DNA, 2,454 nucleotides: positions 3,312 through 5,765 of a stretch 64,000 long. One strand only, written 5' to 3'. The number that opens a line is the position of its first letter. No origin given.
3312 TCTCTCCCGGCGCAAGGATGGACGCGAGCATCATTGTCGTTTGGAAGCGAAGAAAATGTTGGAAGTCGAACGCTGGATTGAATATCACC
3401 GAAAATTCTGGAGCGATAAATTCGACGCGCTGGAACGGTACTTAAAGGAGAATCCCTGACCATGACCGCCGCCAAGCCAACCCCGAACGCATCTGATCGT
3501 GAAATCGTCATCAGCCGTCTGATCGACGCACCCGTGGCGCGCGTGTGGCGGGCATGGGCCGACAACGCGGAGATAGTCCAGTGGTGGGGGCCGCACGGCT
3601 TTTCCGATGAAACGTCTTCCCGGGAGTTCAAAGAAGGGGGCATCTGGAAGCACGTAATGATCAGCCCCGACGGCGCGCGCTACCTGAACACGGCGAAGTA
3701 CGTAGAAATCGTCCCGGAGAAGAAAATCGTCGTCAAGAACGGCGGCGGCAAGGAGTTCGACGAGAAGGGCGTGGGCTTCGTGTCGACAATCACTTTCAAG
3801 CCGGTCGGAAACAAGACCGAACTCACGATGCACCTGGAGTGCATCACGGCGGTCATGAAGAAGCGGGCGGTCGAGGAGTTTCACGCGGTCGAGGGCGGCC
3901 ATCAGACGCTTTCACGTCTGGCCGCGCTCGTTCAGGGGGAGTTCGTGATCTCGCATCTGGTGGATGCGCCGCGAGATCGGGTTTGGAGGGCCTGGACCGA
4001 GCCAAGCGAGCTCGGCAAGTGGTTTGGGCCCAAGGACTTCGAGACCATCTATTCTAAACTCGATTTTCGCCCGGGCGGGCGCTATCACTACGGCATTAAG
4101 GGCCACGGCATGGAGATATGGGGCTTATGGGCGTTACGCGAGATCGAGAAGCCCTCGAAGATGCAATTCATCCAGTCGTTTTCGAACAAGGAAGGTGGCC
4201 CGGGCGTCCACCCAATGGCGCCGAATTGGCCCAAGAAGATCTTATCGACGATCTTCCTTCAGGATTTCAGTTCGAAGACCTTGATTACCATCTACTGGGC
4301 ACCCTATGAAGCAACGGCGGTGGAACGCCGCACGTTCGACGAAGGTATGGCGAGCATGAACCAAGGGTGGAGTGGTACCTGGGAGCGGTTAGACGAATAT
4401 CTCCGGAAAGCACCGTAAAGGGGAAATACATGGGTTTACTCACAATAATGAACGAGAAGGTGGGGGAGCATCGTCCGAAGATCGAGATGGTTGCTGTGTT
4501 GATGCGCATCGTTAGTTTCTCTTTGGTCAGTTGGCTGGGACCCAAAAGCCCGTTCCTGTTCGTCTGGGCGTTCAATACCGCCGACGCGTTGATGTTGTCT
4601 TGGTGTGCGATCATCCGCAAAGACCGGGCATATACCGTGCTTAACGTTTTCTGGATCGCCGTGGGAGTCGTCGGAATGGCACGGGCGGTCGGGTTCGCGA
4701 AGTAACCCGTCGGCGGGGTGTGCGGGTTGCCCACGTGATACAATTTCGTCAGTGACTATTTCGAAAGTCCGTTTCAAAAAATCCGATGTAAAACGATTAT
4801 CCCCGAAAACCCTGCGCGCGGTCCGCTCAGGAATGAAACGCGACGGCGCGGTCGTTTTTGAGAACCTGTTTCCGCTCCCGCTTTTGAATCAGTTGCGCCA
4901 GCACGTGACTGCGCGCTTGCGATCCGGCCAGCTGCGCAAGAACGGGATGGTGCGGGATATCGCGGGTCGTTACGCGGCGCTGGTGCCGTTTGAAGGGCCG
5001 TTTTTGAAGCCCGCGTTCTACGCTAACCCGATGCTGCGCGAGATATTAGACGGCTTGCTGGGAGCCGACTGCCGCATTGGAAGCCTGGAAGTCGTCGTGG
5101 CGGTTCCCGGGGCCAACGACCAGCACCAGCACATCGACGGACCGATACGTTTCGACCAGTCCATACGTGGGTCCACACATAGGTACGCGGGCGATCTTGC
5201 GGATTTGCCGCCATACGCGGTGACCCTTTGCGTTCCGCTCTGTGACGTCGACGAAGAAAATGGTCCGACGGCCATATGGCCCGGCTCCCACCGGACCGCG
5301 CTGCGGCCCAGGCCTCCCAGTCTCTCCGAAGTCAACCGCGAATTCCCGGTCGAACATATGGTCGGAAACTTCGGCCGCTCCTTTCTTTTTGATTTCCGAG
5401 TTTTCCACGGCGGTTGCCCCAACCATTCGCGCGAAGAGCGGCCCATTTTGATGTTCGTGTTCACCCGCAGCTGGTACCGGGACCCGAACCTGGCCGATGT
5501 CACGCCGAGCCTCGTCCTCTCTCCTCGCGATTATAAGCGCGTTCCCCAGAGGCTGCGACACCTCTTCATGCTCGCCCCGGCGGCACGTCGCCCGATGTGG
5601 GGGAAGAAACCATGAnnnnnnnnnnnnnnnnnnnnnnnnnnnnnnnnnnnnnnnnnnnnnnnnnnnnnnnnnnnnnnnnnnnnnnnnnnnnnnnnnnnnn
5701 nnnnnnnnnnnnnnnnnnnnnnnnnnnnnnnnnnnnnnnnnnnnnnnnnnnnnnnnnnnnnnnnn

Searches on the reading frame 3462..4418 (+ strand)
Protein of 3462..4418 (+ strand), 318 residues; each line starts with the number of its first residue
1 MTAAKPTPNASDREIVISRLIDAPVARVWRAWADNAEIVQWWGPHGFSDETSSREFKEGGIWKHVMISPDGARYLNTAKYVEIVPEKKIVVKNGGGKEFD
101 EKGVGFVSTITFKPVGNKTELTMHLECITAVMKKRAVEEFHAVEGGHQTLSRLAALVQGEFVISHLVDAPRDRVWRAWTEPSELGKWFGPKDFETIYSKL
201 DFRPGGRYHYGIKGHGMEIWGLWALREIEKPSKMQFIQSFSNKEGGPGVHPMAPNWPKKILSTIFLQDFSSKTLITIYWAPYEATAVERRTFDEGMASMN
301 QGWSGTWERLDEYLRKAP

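Call 68: search_protein_families(library=pfam, proteins=[window:3462-4418:+], max_evalue=0.00001)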
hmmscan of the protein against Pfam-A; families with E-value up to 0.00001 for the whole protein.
window:3462-4418:+ (318 aa): 2 families
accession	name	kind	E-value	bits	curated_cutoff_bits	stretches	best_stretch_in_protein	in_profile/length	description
PF08327.17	AHSA1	-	1.1e-40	139.2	22.1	2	22-157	1-124/125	Activator of Hsp90 ATPase homolog 1-like protein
PF10604.15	Polyketide_cyc2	-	3.6e-08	34.2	27.4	0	15-156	4-140/142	Polyketide cyclase / dehydrase and lipid transport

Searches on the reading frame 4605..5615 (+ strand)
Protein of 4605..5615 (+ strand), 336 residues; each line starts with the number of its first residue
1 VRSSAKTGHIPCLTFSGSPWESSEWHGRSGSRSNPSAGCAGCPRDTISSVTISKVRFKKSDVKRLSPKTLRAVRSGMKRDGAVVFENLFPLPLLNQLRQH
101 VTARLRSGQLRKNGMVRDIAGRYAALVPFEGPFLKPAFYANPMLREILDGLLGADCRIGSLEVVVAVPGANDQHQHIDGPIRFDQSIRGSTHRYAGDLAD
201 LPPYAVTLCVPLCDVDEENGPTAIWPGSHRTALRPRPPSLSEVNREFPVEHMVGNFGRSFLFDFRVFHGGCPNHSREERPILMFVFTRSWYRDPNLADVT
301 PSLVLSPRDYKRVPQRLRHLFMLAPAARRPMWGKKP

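Call 68: search_protein_families(library=pfam, proteins=[window:4605-5615:+], max_evalue=0.00001)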
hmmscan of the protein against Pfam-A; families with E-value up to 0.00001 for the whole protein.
window:4605-5615:+ (336 aa): 1 family
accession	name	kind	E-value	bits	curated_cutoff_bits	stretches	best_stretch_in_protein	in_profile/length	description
PF05721.19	PhyH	-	1.3e-11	45.6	22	1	78-279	2-211/213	Phytanoyl-CoA dioxygenase (PhyH)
